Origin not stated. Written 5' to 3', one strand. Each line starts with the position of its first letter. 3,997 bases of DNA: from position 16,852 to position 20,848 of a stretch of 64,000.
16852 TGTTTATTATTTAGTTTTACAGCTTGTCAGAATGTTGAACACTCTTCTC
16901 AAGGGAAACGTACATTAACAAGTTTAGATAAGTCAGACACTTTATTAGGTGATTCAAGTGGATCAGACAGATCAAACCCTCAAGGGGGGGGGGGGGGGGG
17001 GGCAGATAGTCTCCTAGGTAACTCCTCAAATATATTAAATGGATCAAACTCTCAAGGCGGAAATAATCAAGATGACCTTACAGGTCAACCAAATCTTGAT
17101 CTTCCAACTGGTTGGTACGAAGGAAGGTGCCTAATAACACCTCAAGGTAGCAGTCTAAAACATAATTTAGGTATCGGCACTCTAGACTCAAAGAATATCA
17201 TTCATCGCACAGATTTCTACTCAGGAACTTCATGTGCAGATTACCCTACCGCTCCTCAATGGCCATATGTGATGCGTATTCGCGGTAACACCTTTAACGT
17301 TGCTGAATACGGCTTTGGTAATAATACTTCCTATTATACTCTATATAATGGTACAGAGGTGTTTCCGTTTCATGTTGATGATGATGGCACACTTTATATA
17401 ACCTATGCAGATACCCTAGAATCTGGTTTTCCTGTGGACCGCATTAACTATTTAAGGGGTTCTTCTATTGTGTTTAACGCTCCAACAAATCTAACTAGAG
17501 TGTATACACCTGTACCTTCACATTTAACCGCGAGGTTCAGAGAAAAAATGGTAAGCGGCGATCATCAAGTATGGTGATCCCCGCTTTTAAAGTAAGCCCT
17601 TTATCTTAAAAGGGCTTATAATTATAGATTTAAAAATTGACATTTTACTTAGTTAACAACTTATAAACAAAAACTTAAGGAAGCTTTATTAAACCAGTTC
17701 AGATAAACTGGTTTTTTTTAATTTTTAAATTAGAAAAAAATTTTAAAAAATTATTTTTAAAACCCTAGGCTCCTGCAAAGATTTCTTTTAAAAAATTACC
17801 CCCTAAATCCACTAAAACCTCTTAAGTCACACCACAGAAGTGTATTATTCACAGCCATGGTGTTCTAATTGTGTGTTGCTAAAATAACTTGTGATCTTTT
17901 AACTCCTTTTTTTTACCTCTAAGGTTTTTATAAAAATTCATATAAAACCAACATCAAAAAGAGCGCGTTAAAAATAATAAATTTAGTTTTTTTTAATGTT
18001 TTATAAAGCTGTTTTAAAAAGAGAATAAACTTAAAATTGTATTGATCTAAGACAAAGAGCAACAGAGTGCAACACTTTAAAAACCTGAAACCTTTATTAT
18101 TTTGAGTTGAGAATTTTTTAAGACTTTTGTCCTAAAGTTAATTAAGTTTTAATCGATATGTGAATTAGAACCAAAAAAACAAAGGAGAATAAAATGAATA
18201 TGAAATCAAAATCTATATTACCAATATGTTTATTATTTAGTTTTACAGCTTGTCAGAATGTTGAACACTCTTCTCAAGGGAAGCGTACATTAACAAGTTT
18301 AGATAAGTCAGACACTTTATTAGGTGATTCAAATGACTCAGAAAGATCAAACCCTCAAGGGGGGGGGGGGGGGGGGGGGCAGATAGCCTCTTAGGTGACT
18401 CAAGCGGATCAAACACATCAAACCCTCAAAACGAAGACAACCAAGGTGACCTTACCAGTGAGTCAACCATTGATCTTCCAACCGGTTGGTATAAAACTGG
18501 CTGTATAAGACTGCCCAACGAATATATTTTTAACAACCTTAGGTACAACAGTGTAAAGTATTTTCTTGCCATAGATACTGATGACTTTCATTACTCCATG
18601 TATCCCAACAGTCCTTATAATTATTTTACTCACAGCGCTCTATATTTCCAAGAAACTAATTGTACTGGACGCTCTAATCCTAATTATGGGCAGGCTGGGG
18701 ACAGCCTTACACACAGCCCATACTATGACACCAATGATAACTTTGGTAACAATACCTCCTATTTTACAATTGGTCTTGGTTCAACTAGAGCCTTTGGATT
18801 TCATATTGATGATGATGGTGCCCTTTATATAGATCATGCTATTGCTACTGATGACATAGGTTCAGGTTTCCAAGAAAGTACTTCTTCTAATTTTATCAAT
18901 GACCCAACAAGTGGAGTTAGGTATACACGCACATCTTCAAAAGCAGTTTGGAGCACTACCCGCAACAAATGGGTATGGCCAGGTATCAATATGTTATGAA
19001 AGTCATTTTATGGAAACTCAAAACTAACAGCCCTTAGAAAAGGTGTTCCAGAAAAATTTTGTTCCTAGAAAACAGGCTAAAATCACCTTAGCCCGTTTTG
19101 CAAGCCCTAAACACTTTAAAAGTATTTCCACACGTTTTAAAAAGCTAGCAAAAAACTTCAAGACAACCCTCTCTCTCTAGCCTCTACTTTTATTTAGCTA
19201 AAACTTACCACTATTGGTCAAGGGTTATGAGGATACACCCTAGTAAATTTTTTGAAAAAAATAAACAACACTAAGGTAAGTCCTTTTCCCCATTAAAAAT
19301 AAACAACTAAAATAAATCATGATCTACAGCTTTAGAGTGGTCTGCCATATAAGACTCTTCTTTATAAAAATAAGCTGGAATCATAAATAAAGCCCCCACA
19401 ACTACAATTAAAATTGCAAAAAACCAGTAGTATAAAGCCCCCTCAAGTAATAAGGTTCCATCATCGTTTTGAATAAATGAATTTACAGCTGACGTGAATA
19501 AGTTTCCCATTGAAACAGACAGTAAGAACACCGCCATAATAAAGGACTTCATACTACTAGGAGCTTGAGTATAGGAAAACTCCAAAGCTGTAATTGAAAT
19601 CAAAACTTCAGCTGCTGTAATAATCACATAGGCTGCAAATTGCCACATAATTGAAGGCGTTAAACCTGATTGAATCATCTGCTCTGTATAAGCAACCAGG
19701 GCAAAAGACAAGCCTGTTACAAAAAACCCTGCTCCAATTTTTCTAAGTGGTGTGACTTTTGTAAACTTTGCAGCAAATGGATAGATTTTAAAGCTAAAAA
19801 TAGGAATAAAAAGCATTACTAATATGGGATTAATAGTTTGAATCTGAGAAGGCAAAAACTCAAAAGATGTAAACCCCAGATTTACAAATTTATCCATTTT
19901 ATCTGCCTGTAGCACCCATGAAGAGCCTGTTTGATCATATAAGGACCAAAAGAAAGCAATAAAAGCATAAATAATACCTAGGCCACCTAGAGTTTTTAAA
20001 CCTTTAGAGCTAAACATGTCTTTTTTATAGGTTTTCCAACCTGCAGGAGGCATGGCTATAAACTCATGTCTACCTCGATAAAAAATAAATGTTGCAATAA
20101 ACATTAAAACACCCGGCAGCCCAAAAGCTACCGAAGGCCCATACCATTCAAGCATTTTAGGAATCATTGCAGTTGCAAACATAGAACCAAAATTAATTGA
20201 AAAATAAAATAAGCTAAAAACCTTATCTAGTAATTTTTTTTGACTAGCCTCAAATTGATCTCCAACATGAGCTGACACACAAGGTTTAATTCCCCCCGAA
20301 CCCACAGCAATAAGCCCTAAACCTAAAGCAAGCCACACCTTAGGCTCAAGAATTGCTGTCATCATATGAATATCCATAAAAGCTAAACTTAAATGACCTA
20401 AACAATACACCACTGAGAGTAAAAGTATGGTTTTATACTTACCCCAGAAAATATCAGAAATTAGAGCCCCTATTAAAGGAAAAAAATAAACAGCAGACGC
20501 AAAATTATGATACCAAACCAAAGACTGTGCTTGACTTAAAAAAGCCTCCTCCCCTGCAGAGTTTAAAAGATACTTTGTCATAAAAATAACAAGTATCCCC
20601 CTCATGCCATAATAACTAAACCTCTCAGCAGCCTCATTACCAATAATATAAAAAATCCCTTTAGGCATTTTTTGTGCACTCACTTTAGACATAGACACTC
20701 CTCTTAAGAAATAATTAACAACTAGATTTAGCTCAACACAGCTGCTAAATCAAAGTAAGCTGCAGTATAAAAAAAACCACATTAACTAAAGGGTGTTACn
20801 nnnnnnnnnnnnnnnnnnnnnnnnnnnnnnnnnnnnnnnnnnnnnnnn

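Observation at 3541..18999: Seven-member lipoprotein gene family gated by long poly-G tracts (G11-G24) just after the signal peptide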

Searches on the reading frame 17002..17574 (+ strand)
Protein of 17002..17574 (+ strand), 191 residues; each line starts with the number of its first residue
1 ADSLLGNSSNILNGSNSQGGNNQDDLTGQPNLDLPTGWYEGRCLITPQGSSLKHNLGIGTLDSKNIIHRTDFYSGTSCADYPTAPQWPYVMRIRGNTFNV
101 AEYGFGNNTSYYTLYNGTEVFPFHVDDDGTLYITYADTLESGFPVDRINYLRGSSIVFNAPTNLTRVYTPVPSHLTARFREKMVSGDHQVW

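Call 39: search_protein_representatives(alignment_id=A2)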
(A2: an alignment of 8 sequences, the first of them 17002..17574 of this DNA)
Query: 8 sequences, 191 profile positions. Proteins with E-value up to 0.001 (for the whole library): 13; up to 1e-10: 6; up to 1e-30: 5. The best 13 are listed.
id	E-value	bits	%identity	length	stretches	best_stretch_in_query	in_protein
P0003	1.8e-74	266.1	-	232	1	1-191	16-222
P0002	1.3e-68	247.0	-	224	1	1-184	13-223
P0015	5.7e-60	218.8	-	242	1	1-185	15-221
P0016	1.3e-38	149.1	-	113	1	61-175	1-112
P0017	2.3e-38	148.3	-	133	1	66-191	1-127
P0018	1.3e-27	113.2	-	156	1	52-188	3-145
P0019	1.1e-09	54.8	-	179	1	51-170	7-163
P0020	2.8e-09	53.4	-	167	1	20-175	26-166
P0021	8.5e-07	45.3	-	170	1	20-175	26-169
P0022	3.7e-06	43.2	-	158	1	82-177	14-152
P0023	6.0e-06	42.6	-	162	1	35-176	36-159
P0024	1.5e-04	38.0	-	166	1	28-168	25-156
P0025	4.7e-04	36.4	-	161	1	27-176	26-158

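Call 41: find_encoding_contigs(protein=P0020, flank=6000, max_places=4)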
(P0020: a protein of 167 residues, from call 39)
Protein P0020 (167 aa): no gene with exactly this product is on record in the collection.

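Call 42: find_encoding_contigs(protein=P0018, flank=10000, max_places=4)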
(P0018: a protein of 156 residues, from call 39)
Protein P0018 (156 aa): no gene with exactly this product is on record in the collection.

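Call 43: list_cluster_members(proteins=[P0018, P0019, P0020, P0021, P0022, P0023, P0024, P0025])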
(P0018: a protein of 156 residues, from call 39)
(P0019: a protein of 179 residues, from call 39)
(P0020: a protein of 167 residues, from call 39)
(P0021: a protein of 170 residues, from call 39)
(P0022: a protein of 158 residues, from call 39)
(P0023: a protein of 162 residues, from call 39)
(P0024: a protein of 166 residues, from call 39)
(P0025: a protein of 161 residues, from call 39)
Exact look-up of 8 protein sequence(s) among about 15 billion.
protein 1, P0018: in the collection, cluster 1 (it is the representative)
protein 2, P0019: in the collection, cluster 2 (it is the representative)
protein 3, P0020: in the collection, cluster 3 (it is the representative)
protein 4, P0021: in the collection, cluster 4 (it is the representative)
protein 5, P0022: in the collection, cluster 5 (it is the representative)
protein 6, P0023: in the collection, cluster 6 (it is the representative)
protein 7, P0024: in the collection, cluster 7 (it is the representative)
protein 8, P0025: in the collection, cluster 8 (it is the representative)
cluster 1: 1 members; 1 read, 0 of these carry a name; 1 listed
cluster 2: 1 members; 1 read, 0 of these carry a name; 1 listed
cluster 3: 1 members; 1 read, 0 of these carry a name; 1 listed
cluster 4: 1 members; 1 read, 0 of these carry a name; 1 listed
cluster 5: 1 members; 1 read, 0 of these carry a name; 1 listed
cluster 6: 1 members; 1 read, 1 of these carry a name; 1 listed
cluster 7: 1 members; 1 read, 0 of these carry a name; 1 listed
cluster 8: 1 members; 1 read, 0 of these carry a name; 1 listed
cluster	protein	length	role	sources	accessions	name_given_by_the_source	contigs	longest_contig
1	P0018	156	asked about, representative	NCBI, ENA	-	-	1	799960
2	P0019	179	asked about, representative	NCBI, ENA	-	-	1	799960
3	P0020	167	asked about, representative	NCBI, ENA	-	-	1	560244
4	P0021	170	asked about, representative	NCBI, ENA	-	-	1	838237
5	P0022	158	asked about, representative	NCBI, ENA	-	-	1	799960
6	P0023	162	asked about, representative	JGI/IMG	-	hypothetical protein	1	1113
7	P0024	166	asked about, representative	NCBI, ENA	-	-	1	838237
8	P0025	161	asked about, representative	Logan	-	-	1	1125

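Call 44: predict_structure(alignment_id=A2)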
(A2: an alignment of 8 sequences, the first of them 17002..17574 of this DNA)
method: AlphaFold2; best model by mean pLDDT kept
length: 191 residues; sequences in the alignment: 8
mean_pLDDT: 53.4   pTM: 0.54
mean pLDDT of the five models: 53.4, 49.7, 37.3, 35.8, 31.3
residues with pLDDT >= 90: 0; 70-90: 39; 50-70: 61; < 50: 91
segments of 3 or more residues with pLDDT < 50: 1-32, 82-107, 137-161, 186-191
pLDDT, mean of each block of 10 residues (from residue 1): 36 36 40 67 69 70 59 66 41 40 48 57 71 57 36 40 68 69 47 30
secondary structure, 60 per line:
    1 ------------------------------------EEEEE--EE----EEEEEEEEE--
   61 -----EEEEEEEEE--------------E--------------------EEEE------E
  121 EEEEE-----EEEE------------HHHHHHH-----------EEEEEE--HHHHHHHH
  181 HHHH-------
elements in order: E37-41 E50-58 E66-74 E110-113 E120-125 E131-134 H147-153 E165-170 H173-184
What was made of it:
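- Tried and rejected: The first AlphaFold model, from 8 sequences, was poor (pLDDT 53, call 44).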

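Call 46: search_protein_families(library=pfam, proteins=[P0018, P0019, P0020, P0021, P0022, P0023, P0024, P0025], max_evalue=1)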
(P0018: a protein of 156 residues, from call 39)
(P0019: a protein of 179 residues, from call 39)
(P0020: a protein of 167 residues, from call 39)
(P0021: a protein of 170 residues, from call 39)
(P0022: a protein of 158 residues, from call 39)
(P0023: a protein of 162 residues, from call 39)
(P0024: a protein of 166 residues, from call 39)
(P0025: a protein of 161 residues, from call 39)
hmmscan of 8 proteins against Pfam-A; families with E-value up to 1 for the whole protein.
P0018 (156 aa): 0 families

P0019 (179 aa): 1 family
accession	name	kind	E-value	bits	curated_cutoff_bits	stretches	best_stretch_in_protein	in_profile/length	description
PF03562.22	MltA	-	0.064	13.7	24.3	1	71-147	52-126/163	MltA specific insert domain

P0020 (167 aa): 0 families

P0021 (170 aa): 0 families

P0022 (158 aa): 1 family
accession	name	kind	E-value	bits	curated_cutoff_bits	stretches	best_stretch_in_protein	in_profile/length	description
PF03109.22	ABC1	-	0.0093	15.6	22.9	1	10-46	181-217/244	ABC1 atypical kinase-like domain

P0023 (162 aa): 1 family
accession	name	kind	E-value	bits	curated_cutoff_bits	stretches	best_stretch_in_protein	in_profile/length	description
PF25604.1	DUF7938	-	0.099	13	27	1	22-46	20-44/66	Phage family of unknown function (DUF7938)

P0024 (166 aa): 0 families

P0025 (161 aa): 1 family
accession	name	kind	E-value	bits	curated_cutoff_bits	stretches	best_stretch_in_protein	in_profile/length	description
PF16465.11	DUF5046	-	0.00018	21.3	25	1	40-159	25-138/264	Domain of unknown function (DUF5046)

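Call 53: predict_structure(alignment_id=A3)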
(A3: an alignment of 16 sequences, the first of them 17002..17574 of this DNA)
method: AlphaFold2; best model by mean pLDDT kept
length: 191 residues; sequences in the alignment: 16
mean_pLDDT: 64.2   pTM: 0.61
mean pLDDT of the five models: 64.2, 62.0, 59.5, 56.7, 56.1
residues with pLDDT >= 90: 0; 70-90: 88; 50-70: 48; < 50: 55
segments of 3 or more residues with pLDDT < 50: 11-24, 86-88, 138-162, 188-191
pLDDT, mean of each block of 10 residues (from residue 1): 51 43 49 78 84 83 74 83 54 52 59 75 78 63 43 44 66 82 61 35
secondary structure, 60 per line:
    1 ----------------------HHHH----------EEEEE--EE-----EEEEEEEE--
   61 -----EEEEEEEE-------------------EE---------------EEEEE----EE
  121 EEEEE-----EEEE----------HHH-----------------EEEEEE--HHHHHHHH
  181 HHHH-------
elements in order: H23-26 E37-41 E51-58 E66-73 E110-114 E119-125 E131-134 E165-170 H173-184

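Call 57: fold_search(model_id=the predicted structure, library=pdb)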
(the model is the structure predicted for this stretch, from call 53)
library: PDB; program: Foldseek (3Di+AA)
matches with E <= 10: 558; with E <= 0.001: 0
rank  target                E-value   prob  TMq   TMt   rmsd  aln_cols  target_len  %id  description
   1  6rrr_B                6.4e-02  0.51  0.26  0.13   8.0       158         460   14  Crystal structure of the tyrosinase PvdP from Pseudomonas aeruginosa (released 2020-04-15)
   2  8bo9_C                1.0e-01  0.33  0.25  0.27   9.9       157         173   14  NanoLuc-D9R/H57A/K89R mutant complexed with azacoelenterazine bound in intra-barrel catalytic site (released 2023-09-27)
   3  7snr_B                1.9e-01  0.16  0.21  0.24  16.7       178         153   12  2.00A Resolution Structure of NanoLuc Luciferase (released 2022-11-16)
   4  8bo9_B                2.4e-01  0.23  0.27  0.29  10.0       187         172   11  NanoLuc-D9R/H57A/K89R mutant complexed with azacoelenterazine bound in intra-barrel catalytic site (released 2023-09-27)
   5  4kgf_A                2.6e-01  0.14  0.19  0.17  12.7       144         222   10  Crystal structure of near-infrared fluorescent protein with an extended stokes shift, ph 8.0 (released 2013-05-08)
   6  4kge_A                2.6e-01  0.14  0.19  0.17  13.6       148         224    9  Crystal structure of near-infrared fluorescent protein with an extended stokes shift, pH 4.5 (released 2013-05-08)
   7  5hzt_K                2.6e-01  0.13  0.16  0.16  15.3       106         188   19  Crystal structure of Dronpa-Cu2+ (released 2017-03-15)
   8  7snt_B                3.0e-01  0.20  0.20  0.24  14.7       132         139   14  2.20A Resolution Structure of NanoLuc Luciferase with Bound Substrate Analog 3-methoxy-furimazine (released 2022-11-16)
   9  2aco_A                3.0e-01  0.15  0.20  0.22  16.0       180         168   10  Xray structure of Blc dimer in complex with vaccenic acid (released 2006-08-01)
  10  7sny                  3.0e-01  0.07  0.16  0.19  17.1       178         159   12  2.10A Resolution Structure of NanoBiT Complementation Reporter Large Subunit LgBiT (released 2022-11-16)
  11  5b0u_B                3.2e-01  0.25  0.29  0.32   9.9       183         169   15  Crystal structure of the mutated 19 kDa protein of Oplophorus luciferase (nanoKAZ) (released 2016-01-13)
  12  7yv5                  3.6e-01  0.10  0.18  0.16  13.8       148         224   11  genetically encoded pH sensor Lime at pH6 (released 2023-08-16)
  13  8bo9_A                4.0e-01  0.11  0.19  0.21  16.3       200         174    9  NanoLuc-D9R/H57A/K89R mutant complexed with azacoelenterazine bound in intra-barrel catalytic site (released 2023-09-27)
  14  7cwj_A                4.5e-01  0.10  0.18  0.25  13.0       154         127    7  Root induced Secreted protein Tsp1 from Biocontrol fungi Trichoderma virens (released 2021-09-01)
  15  3cqn_B                4.7e-01  0.04  0.14  0.15  16.5       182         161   12  Crystal Structure of the Lipocalin domain of Violaxanthin de-epoxidase (VDE) at pH7 (released 2009-04-21)
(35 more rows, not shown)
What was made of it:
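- On Any curated protein family (Pfam, NCBIfam) or solved structure: Best Foldseek hit E = 0.064 with TM below 0.3, on a model with pLDDT 64 (calls 53, 57).
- On Lipocalin / calycin beta-barrel fold: The weak hits include NanoLuc, Blc and ApoD, but TM is 0.2-0.3 and E is above 0.06 (calls 53, 57).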

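Call 77: find_homologous_proteins(query=A3, max_evalue=0.01)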
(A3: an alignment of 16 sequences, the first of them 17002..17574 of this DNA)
Query A3 (16 sequences) (191 aa, profile of the alignment): 4 proteins with E <= 0.01 among 2630 candidates.
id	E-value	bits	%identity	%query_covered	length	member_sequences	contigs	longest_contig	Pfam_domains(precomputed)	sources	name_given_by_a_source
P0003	5.7e-48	181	41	92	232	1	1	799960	-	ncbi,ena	-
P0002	5.9e-46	174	40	80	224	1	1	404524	-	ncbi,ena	-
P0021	1.4e-45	173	24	51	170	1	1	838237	-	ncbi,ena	-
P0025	3.4e-32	129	31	17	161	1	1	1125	-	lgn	-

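Call 78: find_encoding_contigs(protein=P0021, flank=8000, max_places=3)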
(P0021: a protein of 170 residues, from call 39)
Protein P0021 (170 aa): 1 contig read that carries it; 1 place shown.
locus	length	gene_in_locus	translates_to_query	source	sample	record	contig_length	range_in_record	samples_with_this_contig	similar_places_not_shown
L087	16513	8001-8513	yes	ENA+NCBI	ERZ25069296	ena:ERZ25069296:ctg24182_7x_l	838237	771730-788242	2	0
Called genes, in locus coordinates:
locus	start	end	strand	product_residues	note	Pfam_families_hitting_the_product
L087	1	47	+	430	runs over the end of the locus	PF14659:Phage_int_SAM_3 (weak), PF00589:Phage_integrase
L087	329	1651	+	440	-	PF13372:Alginate_exp (weak)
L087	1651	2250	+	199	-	-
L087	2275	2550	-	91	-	PF01084:Ribosomal_S18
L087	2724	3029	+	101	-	PF00830:Ribosomal_L28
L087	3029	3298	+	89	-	-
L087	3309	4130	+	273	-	PF00795:CN_hydrolase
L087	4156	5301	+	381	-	PF22020:RlmL_1st, PF01170:UPF0020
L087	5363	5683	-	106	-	-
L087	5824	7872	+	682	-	PF03030:H_PPase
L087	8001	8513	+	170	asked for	-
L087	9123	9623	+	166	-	-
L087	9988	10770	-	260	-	PF04784:DUF547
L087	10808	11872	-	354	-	PF04613:LpxD (weak), PF25084:LbH_EIF2B (weak), PF00132:Hexapep (weak), PF25087:GMPPB_C, PF25084:LbH_EIF2B (weak), PF00132:Hexapep (weak)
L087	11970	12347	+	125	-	-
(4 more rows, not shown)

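Call 84: search_solved_structures(query=A3, max_evalue=1)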
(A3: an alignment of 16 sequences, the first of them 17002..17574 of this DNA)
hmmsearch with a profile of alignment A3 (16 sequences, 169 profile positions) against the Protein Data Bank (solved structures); distinct sequences matched with E-value up to 1: 0.
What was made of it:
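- On Any curated protein family (Pfam, NCBIfam) or solved structure: No PDB sequence hit at E up to 1 (call 84).
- Tried and rejected: A PDB profile search found nothing (call 84).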

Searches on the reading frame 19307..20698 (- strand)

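Call 20: search_protein_families(library=pfam, proteins=[window:19307-20698:-], max_evalue=0.00001)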
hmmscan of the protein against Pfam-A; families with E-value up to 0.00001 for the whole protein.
window:19307-20698:- (463 aa): 2 families
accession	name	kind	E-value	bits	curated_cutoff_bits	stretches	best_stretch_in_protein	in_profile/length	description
PF00854.27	PTR2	-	2.1e-76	257.8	27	2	232-412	196-382/392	POT family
PF07690.21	MFS_1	-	4.2e-10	39.5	33.4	1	28-401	7-345/347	Major Facilitator Superfamily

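Call 86: search_protein_families(library=ncbifam, proteins=[P0158], max_evalue=0.1)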
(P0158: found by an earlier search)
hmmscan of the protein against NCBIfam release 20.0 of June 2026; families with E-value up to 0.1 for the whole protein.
P0158 (548 aa): 3 families
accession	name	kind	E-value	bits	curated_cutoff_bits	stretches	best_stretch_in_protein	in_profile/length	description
TIGR02532.1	IV_pilin_GFxxxE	domain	0.0018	18.1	16.3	1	102-120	2-20/24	prepilin-type N-terminal cleavage/methylation domain-containing protein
NF041013.1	T4P_ComGE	equivalog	0.0035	17.4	49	1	99-122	1-24/83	competence type IV pilus minor pilin ComGE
NF007800.0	PRK10506.1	equivalog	0.06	13.2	158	0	96-130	3-36/163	prepilin peptidase-dependent protein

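Call 87: search_protein_families(library=pfam, proteins=[P0158], max_evalue=0.1)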
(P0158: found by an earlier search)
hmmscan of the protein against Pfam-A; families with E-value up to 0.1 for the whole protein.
P0158 (548 aa): 1 family
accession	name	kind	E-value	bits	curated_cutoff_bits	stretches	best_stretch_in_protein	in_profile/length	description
PF07963.17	N_methyl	-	9.7e-05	22.2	21.2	1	100-120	3-23/27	Prokaryotic N-terminal methylation motif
